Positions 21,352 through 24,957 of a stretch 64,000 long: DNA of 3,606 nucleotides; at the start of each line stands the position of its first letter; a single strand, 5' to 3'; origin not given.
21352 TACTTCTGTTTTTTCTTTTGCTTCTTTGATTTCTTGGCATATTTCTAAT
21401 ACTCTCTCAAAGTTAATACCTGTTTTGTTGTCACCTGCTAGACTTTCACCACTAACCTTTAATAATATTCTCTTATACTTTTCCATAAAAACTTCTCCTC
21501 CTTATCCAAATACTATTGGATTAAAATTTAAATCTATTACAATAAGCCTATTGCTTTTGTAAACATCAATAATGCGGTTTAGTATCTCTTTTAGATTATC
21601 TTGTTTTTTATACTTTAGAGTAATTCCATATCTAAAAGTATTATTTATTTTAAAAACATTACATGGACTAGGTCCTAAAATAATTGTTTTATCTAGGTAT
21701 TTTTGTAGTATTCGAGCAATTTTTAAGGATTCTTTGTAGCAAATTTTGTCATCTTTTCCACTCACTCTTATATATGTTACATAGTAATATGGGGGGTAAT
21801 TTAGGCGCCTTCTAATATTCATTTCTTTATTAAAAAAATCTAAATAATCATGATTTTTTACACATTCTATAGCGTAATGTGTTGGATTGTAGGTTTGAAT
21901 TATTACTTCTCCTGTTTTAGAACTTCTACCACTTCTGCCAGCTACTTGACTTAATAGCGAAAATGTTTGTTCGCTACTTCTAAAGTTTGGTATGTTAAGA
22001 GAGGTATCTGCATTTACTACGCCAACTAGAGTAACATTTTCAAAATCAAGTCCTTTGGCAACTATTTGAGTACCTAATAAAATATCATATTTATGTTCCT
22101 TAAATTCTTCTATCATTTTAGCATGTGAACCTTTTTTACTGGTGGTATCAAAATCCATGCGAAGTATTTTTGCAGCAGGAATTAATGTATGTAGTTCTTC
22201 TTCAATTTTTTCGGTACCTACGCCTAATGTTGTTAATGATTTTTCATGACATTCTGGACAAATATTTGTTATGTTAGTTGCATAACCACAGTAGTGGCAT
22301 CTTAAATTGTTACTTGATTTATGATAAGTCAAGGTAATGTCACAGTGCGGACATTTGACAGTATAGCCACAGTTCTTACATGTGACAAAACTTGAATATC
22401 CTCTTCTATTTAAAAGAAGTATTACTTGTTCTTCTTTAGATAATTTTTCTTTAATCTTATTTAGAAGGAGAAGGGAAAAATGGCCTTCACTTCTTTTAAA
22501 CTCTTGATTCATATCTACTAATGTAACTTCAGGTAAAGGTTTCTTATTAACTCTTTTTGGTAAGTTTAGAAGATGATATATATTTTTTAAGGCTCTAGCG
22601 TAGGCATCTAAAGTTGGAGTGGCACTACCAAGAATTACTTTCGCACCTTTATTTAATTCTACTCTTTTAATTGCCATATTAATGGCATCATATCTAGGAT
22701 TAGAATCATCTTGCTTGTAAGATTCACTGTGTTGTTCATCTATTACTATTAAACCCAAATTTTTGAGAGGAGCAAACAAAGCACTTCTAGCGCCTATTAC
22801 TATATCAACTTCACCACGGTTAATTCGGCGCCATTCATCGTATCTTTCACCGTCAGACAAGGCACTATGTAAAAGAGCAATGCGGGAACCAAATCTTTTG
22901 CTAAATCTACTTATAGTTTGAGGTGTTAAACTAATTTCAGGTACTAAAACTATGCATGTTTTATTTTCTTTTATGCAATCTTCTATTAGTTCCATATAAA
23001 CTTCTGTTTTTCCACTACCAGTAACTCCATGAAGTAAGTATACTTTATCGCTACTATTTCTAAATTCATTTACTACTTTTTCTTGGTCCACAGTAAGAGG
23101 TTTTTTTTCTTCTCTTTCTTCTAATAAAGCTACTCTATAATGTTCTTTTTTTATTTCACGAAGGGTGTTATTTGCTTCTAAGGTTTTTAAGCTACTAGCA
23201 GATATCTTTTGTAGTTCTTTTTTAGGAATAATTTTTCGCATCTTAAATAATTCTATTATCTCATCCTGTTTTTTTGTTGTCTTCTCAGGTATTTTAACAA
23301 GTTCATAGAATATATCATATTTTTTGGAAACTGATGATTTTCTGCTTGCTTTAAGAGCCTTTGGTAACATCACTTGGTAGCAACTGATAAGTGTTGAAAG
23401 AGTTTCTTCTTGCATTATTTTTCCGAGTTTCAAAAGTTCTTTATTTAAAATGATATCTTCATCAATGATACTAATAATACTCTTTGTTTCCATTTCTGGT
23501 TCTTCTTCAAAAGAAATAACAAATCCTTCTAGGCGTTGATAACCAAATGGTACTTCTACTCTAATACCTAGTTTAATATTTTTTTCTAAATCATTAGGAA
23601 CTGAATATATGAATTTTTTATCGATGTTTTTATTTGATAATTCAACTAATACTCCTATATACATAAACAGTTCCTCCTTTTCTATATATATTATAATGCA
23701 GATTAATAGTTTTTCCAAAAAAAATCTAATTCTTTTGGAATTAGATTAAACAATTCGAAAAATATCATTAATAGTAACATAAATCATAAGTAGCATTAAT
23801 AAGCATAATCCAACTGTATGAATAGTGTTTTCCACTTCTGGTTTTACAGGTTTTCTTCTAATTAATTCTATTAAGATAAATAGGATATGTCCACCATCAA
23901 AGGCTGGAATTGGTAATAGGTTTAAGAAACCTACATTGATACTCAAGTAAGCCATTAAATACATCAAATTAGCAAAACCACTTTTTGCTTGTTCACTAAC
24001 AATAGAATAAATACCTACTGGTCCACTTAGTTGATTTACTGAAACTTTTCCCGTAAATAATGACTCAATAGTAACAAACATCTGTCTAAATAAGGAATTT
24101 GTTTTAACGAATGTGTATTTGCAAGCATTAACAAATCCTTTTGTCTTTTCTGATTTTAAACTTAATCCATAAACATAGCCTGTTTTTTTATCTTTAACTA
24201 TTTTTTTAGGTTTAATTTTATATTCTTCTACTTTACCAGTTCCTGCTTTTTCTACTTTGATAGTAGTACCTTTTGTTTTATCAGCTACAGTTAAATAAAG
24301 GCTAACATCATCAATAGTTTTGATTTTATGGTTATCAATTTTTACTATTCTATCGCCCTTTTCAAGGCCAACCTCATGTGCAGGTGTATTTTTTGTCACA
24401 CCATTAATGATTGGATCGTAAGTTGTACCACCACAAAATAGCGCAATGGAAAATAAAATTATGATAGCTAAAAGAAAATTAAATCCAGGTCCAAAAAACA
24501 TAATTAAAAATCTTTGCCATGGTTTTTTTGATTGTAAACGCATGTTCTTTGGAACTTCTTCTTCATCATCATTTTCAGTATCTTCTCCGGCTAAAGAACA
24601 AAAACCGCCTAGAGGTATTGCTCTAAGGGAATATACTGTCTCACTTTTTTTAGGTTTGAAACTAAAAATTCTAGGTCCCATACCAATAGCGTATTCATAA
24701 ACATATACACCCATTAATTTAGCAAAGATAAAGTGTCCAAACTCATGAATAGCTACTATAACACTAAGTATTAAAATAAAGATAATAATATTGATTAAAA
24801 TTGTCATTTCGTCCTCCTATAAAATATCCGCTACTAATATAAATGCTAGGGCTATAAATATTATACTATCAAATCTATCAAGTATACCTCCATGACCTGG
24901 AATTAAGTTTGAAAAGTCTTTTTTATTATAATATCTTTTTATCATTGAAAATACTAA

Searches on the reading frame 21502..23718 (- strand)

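Call 40: search_protein_families(library=pfam, proteins=[window:21502-23718:-], max_evalue=0.00001)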
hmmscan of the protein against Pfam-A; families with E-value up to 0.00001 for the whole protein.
window:21502-23718:- (738 aa): 6 families
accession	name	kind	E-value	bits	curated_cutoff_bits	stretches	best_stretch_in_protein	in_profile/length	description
PF00270.35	DEAD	-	7.8e-22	78.2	26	1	211-371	3-162/167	DEAD/DEAH box helicase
PF17764.6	PriA_3primeBD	-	2.6e-21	75.7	22.7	1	23-119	2-96/96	3'DNA-binding domain (3'BD)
PF18074.6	PriA_C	-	4.5e-17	63.1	26.9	1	643-730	1-91/95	Primosomal protein N C-terminal domain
PF04851.21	ResIII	-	1.1e-16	61.7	22.5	1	211-369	7-163/164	Type III restriction enzyme, res subunit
PF00271.37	Helicase_C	-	2.1e-13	50.9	23.5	1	515-599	39-109/110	Helicase conserved C-terminal domain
PF18319.7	Zn_ribbon_PriA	-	3e-12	46.7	26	1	456-480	1-25/27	PriA DNA helicase Cys-rich region (CRR) domain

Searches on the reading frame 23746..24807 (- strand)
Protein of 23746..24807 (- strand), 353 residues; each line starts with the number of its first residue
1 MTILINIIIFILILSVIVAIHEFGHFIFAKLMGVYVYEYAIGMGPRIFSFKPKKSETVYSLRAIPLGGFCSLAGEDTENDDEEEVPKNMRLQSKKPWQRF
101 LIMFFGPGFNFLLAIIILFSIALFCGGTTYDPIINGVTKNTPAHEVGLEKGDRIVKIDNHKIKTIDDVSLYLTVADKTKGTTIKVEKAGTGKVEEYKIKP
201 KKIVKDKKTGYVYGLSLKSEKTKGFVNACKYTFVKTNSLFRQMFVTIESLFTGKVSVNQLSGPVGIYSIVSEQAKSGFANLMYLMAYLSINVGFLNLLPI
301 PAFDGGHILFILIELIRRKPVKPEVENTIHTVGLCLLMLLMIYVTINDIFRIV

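Call 41: search_protein_families(library=pfam, proteins=[window:23746-24807:-], max_evalue=0.00001)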
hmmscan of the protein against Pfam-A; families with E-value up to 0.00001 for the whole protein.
window:23746-24807:- (353 aa): 3 families
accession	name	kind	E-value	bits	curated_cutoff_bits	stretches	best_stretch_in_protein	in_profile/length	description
PF02163.28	Peptidase_M50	-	1.7e-68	230.7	27.2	1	10-340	2-221/221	Peptidase family M50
PF13180.12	PDZ_2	-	9.9e-10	39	27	1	131-198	13-78/80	PDZ domain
PF17820.7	PDZ_6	-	3.2e-09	36.8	27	1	133-173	1-41/54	PDZ domain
